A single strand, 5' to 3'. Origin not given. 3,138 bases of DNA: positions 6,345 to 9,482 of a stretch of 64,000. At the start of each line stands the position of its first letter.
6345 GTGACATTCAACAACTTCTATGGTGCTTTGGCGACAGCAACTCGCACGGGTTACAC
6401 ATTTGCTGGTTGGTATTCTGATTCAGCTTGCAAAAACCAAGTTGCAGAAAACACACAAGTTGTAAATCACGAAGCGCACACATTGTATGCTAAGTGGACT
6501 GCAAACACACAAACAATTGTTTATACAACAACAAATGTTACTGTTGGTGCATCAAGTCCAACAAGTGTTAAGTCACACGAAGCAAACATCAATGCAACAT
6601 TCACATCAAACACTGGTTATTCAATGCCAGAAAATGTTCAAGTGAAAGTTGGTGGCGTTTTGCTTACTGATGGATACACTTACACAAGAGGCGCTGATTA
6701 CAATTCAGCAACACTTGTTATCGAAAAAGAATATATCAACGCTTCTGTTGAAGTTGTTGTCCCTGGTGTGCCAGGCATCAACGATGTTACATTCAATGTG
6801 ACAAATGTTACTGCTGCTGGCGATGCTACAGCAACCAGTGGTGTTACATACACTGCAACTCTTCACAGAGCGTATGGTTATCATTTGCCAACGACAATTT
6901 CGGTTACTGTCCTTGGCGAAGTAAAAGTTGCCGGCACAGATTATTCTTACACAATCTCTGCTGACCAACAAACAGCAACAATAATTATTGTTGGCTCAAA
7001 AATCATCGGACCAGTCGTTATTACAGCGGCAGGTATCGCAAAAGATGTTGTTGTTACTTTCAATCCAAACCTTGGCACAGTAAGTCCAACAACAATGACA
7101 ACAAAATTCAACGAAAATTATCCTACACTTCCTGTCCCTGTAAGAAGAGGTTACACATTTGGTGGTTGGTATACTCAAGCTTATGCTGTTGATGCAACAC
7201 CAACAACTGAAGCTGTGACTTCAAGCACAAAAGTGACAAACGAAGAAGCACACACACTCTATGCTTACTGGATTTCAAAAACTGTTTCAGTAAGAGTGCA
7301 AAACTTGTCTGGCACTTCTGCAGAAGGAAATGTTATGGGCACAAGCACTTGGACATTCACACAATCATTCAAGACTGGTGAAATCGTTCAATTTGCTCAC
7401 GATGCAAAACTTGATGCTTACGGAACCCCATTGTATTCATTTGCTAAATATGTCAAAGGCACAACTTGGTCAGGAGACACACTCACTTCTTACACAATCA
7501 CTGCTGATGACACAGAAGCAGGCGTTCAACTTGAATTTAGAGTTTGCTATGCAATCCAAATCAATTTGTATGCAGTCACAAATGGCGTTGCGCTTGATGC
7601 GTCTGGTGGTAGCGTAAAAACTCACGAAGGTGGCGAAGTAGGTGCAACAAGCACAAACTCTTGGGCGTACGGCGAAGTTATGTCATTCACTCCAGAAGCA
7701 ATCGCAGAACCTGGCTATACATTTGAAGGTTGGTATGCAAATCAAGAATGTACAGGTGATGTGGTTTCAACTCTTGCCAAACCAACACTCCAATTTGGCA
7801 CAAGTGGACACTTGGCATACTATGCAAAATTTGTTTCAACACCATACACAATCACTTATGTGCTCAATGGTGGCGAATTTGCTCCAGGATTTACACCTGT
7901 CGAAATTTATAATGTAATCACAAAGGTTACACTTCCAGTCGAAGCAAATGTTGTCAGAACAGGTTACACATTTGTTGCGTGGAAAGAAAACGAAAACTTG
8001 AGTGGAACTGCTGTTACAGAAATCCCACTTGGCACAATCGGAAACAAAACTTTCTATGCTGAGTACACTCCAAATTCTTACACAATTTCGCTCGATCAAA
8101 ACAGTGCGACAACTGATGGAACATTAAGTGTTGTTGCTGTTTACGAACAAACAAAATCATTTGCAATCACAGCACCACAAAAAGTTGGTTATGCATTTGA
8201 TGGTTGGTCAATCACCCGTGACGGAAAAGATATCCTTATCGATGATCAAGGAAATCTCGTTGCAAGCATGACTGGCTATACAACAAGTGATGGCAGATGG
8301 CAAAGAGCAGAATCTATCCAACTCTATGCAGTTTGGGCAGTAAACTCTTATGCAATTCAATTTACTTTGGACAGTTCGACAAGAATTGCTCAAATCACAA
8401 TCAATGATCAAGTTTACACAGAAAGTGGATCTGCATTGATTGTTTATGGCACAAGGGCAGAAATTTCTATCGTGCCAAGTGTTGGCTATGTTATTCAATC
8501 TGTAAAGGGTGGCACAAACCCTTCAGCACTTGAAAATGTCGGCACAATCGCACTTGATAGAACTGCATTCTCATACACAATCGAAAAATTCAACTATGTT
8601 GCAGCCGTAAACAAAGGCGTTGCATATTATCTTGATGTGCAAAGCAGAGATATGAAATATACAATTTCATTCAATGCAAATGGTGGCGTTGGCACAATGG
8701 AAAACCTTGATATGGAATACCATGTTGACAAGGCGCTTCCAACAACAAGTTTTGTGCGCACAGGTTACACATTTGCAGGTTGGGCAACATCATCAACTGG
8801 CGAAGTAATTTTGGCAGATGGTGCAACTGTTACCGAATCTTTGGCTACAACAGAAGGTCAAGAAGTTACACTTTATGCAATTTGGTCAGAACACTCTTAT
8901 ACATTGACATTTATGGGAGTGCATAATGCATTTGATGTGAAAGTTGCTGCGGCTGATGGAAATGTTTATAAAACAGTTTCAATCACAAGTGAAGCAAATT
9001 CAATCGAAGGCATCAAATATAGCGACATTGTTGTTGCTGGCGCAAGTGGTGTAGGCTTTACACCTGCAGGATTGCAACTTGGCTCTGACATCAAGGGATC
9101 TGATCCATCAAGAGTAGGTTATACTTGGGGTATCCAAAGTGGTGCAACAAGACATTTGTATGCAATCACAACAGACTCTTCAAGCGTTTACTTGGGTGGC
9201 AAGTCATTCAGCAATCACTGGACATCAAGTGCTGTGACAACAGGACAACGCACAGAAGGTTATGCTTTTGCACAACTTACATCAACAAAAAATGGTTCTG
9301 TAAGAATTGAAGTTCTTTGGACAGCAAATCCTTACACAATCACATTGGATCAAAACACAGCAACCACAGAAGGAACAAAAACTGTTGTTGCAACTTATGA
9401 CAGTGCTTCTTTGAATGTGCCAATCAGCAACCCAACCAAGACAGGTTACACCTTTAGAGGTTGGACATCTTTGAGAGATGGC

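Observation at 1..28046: Single uninterrupted reading frame of more than 28 kb (at least 9,347 codons) whose N-terminus is still off-window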

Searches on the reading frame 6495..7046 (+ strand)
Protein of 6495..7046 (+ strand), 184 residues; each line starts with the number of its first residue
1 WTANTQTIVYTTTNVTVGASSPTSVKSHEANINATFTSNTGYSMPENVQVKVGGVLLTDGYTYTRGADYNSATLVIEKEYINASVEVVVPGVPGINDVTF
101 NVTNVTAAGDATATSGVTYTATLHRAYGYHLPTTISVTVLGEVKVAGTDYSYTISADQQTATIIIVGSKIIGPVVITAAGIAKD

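Call 13: search_protein_families(library=pfam, proteins=[window:6495-7046:+], max_evalue=1)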
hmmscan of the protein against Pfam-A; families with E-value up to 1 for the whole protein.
window:6495-7046:+ (184 aa): 1 family
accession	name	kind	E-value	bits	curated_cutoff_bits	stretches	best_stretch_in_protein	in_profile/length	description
PF20623.4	Sgo0707_N2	-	0.12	12.3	27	0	46-83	56-93/141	Sgo0707 N2 domain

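Call 74: predict_structure(alignment_id=A3)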
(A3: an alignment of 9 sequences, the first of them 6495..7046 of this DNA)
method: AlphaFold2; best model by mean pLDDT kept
length: 184 residues; sequences in the alignment: 9
mean_pLDDT: 77.8   pTM: 0.64
mean pLDDT of the five models: 77.8, 77.3, 71.2, 70.5, 55.3
residues with pLDDT >= 90: 75; 70-90: 65; 50-70: 16; < 50: 28
segments of 3 or more residues with pLDDT < 50: 1-28
pLDDT, mean of each block of 10 residues (from residue 1): 29 29 40 72 75 79 82 79 69 83 97 91 97 95 93 96 94 94 92
secondary structure, 60 per line:
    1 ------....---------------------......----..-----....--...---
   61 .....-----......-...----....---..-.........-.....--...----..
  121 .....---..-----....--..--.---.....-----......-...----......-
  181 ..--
elements in order: E7-10 E32-37 E49-52 E55-57 E61-65 E71-76 E85-88 E95-103 E105-109 E112-114 E119-125 E136-139 E150-154 E160-165 E174-179

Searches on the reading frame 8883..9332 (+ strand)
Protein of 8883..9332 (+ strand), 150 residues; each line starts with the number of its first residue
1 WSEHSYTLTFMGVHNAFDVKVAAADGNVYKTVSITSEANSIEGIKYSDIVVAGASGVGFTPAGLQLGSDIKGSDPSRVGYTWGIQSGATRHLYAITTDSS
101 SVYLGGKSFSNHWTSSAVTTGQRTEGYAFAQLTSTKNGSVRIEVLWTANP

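Call 13: search_protein_families(library=pfam, proteins=[window:8883-9332:+], max_evalue=1)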
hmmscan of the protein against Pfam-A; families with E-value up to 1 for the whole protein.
window:8883-9332:+ (150 aa): 1 family
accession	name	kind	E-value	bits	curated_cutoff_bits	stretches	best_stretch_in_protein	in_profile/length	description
PF02369.22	Big_1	-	0.98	10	34.9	0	112-144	48-78/93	Bacterial Ig-like domain (group 1)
